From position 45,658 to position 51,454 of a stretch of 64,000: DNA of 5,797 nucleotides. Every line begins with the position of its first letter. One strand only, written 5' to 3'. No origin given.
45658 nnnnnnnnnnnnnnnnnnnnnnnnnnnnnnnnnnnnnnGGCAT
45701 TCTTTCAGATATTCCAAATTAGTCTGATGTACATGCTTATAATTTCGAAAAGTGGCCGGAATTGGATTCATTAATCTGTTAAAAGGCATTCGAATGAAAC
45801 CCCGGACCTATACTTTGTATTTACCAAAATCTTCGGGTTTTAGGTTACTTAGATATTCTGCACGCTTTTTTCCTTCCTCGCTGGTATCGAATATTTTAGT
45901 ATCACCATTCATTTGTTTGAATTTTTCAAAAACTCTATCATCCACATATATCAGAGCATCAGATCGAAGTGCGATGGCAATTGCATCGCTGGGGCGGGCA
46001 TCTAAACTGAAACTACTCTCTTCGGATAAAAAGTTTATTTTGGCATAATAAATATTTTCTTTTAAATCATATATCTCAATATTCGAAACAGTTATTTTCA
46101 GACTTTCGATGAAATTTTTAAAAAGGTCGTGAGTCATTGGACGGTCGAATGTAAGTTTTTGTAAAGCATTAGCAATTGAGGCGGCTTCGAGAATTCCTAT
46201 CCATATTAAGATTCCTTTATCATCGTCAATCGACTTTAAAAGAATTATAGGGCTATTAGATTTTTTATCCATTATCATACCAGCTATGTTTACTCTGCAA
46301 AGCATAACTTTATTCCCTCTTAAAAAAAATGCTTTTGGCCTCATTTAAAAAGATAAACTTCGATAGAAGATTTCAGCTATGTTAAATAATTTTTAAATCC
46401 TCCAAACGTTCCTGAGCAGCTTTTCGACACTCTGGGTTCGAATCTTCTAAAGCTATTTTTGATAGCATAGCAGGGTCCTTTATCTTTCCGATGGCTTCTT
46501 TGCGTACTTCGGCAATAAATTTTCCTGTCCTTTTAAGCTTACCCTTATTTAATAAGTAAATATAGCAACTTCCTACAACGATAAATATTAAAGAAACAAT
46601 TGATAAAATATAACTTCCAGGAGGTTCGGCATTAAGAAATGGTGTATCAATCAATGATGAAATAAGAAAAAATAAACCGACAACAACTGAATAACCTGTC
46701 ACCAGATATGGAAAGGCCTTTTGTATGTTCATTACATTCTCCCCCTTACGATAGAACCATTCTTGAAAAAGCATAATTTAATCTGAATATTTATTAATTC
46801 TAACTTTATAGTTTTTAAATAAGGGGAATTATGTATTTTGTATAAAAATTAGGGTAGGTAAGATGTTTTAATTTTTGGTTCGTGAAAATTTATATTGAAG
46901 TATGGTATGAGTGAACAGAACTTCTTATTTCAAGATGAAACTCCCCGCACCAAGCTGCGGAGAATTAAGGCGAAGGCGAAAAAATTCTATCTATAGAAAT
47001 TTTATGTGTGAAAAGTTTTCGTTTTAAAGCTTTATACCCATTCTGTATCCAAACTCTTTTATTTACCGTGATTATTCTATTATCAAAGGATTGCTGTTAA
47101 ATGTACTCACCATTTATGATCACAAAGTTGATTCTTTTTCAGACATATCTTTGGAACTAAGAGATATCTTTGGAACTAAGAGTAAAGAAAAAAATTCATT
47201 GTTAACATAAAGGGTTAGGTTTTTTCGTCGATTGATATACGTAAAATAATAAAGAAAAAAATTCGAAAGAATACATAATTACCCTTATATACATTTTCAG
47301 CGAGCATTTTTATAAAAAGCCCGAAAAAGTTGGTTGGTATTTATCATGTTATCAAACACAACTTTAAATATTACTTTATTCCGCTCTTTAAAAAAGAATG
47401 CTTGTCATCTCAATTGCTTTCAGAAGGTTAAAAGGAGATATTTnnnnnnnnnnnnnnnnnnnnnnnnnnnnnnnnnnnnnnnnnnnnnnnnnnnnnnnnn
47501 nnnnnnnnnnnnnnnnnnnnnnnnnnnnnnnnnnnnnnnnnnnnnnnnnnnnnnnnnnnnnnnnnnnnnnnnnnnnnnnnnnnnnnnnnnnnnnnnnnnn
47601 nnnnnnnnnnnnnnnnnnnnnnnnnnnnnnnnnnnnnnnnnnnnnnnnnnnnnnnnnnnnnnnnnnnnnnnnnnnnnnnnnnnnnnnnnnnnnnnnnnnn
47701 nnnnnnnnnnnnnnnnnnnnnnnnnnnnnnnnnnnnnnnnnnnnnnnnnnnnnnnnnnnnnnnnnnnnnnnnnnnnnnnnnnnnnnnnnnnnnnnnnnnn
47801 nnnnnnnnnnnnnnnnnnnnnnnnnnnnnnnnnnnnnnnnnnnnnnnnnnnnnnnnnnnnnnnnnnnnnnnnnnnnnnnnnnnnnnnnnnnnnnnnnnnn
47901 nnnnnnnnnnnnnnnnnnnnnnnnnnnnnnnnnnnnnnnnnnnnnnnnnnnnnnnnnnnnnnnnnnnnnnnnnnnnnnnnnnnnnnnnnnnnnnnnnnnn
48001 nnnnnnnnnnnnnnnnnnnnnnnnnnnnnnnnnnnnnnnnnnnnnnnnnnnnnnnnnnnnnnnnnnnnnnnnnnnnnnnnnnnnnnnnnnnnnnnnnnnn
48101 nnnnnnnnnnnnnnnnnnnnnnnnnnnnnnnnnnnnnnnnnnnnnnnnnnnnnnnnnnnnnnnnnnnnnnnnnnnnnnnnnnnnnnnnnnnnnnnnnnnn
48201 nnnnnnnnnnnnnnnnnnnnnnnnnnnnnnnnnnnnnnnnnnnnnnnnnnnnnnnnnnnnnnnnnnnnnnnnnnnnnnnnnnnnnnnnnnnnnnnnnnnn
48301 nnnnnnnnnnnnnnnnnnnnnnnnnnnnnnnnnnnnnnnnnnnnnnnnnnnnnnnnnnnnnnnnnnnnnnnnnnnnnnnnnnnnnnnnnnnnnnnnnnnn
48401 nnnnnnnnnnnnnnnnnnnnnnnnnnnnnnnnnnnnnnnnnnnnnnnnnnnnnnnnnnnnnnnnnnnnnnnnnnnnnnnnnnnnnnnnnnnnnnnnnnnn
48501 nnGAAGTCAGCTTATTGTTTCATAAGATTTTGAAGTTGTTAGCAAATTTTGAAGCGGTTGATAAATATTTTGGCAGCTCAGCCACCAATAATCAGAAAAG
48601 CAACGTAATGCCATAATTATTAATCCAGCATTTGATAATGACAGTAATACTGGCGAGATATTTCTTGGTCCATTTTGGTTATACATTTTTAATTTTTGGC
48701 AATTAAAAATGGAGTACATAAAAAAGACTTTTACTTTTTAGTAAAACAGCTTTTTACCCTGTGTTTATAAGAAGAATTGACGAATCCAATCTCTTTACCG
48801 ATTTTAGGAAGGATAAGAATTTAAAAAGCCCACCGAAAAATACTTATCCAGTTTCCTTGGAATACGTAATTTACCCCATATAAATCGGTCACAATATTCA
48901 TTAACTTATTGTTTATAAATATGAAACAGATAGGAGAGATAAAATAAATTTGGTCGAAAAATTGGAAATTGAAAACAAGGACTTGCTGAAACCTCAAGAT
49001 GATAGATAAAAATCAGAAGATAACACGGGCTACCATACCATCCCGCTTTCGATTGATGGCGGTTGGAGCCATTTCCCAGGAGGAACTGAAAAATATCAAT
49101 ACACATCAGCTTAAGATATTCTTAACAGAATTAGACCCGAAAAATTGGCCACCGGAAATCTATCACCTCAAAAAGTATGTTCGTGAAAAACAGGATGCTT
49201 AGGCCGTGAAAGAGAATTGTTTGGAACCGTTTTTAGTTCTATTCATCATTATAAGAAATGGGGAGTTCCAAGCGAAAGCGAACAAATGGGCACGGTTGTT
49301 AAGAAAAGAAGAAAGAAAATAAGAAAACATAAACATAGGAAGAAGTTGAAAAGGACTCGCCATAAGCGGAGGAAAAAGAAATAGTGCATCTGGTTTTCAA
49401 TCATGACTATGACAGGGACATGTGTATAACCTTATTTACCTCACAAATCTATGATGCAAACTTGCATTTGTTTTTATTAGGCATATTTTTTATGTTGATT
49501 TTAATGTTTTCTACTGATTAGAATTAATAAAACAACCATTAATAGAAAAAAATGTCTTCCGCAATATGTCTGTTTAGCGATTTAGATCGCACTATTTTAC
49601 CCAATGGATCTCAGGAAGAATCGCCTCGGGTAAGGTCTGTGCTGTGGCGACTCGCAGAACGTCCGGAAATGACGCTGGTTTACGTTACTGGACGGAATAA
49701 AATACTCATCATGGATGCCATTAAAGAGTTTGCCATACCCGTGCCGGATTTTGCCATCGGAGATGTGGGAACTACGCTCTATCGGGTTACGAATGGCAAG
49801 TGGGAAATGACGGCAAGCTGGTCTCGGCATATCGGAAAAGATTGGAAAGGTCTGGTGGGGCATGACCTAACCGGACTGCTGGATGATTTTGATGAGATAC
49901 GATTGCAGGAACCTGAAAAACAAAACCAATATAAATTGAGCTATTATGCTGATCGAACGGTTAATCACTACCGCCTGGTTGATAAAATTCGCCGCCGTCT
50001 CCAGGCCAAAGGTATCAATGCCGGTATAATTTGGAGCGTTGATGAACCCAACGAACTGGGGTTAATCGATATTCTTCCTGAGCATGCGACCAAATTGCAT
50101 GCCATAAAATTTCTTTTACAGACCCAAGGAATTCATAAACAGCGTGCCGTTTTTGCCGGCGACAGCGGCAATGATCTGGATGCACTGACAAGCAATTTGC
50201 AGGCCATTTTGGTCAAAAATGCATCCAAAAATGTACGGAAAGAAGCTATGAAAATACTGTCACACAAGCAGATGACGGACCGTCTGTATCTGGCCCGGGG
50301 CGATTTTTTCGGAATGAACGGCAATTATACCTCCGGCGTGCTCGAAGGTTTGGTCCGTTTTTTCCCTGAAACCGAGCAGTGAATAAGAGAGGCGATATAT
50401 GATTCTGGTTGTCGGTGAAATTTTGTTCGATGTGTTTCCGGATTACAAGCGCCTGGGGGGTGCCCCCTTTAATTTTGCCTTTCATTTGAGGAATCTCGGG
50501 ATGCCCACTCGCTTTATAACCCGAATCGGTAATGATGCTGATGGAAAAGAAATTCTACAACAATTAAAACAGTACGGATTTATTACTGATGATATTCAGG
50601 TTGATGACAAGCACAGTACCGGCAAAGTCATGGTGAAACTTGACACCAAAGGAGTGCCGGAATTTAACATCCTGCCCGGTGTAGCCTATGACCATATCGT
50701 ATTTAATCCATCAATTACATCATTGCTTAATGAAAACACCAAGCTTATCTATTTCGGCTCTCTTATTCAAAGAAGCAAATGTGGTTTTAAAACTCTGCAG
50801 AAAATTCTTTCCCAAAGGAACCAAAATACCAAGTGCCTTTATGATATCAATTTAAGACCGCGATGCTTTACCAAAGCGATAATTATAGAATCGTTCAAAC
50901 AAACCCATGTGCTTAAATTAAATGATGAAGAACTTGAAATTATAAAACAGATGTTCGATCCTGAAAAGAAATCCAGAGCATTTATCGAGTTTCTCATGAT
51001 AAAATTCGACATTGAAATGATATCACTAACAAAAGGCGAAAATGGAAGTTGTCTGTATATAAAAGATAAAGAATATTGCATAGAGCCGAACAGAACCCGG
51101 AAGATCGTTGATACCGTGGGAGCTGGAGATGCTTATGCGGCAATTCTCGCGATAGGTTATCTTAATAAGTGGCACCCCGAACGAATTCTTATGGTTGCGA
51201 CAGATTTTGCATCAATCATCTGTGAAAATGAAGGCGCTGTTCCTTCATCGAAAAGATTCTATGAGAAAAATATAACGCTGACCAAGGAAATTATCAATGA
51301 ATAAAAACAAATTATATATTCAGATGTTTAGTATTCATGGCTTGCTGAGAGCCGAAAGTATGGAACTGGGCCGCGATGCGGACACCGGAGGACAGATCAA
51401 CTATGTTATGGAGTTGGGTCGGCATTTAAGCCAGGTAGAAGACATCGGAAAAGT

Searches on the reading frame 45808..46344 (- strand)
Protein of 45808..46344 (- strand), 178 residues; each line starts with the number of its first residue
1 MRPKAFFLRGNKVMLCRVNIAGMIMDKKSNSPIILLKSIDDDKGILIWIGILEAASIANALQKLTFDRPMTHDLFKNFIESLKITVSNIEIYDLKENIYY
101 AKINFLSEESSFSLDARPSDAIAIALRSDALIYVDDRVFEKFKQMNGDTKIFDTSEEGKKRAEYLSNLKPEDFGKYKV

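Call 83: search_protein_families(library=pfam, proteins=[window:45808-46344:-], max_evalue=0.01)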
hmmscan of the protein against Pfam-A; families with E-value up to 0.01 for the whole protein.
window:45808-46344:- (178 aa): 1 family
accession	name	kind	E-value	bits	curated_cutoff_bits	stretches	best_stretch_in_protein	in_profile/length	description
PF02577.19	BFN_dom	-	4.7e-35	120.3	27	1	34-143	1-108/112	Bifunctional nuclease domain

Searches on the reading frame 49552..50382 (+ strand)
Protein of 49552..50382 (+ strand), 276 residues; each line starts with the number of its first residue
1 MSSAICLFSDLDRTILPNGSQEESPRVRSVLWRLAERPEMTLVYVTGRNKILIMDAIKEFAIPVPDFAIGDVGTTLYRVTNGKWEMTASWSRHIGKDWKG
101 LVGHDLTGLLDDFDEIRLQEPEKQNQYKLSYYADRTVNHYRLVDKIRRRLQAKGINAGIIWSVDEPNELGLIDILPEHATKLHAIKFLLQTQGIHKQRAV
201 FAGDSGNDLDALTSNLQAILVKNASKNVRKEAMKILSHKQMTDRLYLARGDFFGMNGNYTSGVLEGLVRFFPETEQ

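Call 83: search_protein_families(library=pfam, proteins=[window:49552-50382:+], max_evalue=0.01)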
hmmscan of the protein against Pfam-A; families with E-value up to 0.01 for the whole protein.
window:49552-50382:+ (276 aa): 3 families
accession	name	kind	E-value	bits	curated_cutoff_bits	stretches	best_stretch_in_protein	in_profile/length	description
PF05116.19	S6PP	-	7.1e-46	157.2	20.3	1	6-270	4-245/247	Sucrose-6F-phosphate phosphohydrolase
PF08282.18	Hydrolase_3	-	1.5e-14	54.8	20.9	1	142-239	153-246/255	haloacid dehalogenase-like hydrolase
PF02358.22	Trehalose_PPase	-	0.0047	16.5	27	0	12-213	5-201/235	Trehalose-phosphatase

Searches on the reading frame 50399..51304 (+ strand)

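Call 83: search_protein_families(library=pfam, proteins=[window:50399-51304:+], max_evalue=0.01)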
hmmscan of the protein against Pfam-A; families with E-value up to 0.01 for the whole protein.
window:50399-51304:+ (301 aa): 1 family
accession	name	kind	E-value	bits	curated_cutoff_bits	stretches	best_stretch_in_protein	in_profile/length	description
PF00294.29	PfkB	-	6.2e-36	124.7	25.8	1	17-283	33-298/302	pfkB family carbohydrate kinase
